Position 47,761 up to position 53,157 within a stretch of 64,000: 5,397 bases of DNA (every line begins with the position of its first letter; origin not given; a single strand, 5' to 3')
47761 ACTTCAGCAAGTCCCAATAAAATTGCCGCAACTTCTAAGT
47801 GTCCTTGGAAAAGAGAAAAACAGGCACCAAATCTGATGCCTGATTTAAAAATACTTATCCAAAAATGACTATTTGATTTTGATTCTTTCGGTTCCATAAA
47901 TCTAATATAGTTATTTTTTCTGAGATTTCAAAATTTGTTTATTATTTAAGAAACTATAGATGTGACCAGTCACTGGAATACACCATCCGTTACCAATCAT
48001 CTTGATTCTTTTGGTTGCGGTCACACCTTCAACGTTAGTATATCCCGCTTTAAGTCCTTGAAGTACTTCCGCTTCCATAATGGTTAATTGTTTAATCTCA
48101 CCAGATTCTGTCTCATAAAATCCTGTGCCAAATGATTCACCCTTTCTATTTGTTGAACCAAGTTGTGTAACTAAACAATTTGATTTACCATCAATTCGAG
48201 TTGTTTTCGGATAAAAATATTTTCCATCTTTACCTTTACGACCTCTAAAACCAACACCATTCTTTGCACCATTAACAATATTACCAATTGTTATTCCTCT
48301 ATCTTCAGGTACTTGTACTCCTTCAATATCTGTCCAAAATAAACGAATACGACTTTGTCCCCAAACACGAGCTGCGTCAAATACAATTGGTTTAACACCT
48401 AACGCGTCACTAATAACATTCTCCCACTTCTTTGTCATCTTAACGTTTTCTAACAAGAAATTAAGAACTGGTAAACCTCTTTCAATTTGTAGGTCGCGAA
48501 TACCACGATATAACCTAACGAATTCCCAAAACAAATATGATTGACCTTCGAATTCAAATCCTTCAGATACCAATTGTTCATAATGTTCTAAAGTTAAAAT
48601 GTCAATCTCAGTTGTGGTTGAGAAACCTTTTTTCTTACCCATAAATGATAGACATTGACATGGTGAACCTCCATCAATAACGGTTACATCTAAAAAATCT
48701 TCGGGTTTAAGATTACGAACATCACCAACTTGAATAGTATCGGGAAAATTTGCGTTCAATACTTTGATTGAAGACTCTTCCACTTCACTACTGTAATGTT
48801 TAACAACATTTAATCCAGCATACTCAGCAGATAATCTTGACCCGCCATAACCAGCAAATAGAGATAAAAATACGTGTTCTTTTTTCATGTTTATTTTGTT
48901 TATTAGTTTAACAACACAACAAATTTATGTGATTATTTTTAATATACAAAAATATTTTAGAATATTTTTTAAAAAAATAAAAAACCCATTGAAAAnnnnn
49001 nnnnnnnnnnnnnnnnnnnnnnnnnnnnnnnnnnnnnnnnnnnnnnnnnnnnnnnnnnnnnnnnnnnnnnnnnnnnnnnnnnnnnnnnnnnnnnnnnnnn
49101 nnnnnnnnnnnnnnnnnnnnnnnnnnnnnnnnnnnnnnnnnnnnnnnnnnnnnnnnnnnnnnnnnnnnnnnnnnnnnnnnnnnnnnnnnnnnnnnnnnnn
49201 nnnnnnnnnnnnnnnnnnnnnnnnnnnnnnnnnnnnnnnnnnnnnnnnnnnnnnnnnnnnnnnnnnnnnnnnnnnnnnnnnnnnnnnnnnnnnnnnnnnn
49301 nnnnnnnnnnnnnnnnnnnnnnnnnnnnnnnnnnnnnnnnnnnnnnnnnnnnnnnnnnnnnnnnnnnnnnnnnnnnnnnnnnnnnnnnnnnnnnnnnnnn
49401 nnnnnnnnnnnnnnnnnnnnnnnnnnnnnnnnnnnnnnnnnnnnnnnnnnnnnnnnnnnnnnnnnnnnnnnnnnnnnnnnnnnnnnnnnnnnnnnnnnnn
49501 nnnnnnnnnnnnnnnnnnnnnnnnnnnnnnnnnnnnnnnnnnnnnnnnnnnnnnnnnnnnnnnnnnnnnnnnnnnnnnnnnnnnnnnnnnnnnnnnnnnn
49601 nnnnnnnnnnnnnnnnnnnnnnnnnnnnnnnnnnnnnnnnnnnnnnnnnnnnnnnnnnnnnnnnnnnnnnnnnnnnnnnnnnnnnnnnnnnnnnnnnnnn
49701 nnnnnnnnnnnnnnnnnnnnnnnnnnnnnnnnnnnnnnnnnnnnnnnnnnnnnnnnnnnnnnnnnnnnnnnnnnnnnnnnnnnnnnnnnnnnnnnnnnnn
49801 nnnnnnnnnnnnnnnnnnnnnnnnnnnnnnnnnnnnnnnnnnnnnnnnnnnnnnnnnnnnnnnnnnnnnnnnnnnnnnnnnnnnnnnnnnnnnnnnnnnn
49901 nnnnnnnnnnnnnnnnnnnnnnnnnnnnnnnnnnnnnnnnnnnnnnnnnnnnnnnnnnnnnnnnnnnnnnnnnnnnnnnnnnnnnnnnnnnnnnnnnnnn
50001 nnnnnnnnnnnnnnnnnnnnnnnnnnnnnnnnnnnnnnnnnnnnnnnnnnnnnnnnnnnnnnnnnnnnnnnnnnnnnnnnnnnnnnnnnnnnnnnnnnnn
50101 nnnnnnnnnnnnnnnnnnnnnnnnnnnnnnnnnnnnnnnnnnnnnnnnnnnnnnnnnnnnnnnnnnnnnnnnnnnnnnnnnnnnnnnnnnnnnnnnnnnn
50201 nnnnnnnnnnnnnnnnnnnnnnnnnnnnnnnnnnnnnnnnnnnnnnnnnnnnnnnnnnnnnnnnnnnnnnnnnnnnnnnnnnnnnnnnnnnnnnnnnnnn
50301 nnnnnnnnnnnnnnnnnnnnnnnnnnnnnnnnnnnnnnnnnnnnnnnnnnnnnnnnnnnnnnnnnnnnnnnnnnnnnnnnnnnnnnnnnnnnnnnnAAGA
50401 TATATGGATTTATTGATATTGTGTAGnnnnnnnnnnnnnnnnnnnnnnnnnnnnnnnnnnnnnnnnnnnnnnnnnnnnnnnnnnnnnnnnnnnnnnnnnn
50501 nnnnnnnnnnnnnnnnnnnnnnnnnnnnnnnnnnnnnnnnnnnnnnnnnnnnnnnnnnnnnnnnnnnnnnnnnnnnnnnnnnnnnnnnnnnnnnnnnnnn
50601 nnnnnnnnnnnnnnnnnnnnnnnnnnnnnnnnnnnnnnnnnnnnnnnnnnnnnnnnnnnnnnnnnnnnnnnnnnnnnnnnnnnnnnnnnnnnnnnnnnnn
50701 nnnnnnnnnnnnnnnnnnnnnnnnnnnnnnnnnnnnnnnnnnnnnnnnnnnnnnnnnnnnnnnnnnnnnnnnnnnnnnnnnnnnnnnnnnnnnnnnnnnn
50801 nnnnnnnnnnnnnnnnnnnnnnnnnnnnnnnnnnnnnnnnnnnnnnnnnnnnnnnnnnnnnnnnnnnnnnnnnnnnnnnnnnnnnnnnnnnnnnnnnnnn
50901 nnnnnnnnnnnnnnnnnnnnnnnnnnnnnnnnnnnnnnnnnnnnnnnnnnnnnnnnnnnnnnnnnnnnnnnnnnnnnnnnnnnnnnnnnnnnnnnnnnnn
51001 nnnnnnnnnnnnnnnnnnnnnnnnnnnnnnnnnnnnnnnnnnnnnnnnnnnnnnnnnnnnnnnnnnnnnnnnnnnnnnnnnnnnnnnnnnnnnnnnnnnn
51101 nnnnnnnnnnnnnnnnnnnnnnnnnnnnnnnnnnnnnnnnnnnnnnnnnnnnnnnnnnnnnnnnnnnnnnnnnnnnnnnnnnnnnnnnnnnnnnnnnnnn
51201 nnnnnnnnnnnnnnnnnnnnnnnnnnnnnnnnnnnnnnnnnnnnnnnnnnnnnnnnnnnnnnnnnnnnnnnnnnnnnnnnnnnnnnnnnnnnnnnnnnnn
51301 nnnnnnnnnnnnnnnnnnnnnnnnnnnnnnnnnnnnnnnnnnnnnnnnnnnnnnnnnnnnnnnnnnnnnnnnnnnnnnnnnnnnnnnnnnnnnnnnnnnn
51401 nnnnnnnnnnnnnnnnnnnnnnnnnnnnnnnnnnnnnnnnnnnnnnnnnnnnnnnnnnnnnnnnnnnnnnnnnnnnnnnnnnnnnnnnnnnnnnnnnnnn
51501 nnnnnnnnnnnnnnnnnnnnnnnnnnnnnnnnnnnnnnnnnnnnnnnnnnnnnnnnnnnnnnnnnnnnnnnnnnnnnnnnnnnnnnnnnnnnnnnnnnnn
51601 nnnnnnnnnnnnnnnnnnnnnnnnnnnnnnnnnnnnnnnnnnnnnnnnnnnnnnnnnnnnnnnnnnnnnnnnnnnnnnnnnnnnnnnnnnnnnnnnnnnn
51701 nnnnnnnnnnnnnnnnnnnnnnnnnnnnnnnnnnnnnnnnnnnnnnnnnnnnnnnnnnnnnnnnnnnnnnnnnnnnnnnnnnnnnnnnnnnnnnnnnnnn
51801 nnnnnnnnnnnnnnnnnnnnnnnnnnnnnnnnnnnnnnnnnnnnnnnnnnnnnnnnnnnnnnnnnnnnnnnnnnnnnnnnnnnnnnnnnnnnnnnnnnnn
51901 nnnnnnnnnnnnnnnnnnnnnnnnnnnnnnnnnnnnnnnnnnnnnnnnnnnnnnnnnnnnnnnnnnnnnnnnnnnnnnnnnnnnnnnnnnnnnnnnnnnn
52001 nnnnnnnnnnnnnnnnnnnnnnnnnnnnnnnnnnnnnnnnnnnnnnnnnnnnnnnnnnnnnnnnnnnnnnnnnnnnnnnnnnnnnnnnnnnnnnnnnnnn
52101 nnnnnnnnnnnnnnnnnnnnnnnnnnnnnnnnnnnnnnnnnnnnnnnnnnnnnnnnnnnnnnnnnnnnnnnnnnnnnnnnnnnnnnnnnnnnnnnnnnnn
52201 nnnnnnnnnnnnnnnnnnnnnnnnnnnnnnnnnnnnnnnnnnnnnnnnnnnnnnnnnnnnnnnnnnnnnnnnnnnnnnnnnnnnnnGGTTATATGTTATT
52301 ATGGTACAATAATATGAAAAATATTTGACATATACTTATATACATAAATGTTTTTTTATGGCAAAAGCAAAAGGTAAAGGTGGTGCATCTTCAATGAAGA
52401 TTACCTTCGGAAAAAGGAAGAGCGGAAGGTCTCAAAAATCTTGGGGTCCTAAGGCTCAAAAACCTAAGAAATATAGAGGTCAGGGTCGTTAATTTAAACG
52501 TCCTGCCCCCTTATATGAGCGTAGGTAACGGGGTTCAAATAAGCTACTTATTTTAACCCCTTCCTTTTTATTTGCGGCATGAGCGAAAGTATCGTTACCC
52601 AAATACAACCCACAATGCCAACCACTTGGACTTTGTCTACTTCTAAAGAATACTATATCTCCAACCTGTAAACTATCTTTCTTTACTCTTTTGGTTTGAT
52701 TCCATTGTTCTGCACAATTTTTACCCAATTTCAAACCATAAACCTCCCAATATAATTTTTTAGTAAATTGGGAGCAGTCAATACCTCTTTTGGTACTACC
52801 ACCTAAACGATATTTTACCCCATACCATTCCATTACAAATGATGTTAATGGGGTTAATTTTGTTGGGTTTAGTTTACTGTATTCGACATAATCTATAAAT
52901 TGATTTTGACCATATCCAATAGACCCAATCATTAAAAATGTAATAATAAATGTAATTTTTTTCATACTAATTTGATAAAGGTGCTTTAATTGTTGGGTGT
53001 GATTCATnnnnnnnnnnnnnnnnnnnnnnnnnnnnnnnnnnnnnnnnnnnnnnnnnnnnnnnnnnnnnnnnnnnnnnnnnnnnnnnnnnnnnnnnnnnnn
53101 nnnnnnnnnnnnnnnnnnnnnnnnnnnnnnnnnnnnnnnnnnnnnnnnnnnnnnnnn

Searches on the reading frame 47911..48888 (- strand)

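Call 10: search_protein_families(library=phrogs, proteins=[window:47911-48888:-], max_evalue=0.001)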
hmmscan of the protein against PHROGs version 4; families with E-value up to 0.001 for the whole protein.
window:47911-48888:- (325 aa): 7 families
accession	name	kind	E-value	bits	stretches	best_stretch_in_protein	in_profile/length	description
phrog_116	-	other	3.7e-42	145.6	1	3-311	206-486/779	DNA methyltransferase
phrog_363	-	other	1.1e-19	71.7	1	4-199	53-225/327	DNA methyltransferase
phrog_16528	-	other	1.7e-07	32.1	1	254-316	165-219/236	DNA methyltransferase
phrog_5999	-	other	9.3e-07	29.8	1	5-88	3-89/109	DNA methyltransferase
phrog_17284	-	unknown function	2.2e-06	28.1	1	216-313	114-209/245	-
phrog_31585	-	unknown function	1.8e-05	25.4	1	259-310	6-57/69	-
phrog_36001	-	unknown function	0.00029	20.2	0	3-71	16-83/715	-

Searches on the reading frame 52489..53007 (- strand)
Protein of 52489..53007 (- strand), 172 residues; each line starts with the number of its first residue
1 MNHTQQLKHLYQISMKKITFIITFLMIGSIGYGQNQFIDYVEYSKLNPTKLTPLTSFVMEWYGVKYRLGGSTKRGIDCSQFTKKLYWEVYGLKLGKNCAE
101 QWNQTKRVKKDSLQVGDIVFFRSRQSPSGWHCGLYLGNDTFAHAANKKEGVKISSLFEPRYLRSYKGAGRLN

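Call 96: search_protein_families(library=pfam, proteins=[window:52489-53007:-], max_evalue=0.001)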
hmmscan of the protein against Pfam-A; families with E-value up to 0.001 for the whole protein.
window:52489-53007:- (172 aa): 1 family
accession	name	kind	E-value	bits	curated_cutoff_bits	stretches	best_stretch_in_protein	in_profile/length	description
PF00877.26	NLPC_P60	-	3.4e-23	82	23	1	63-168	1-103/105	NlpC/P60 family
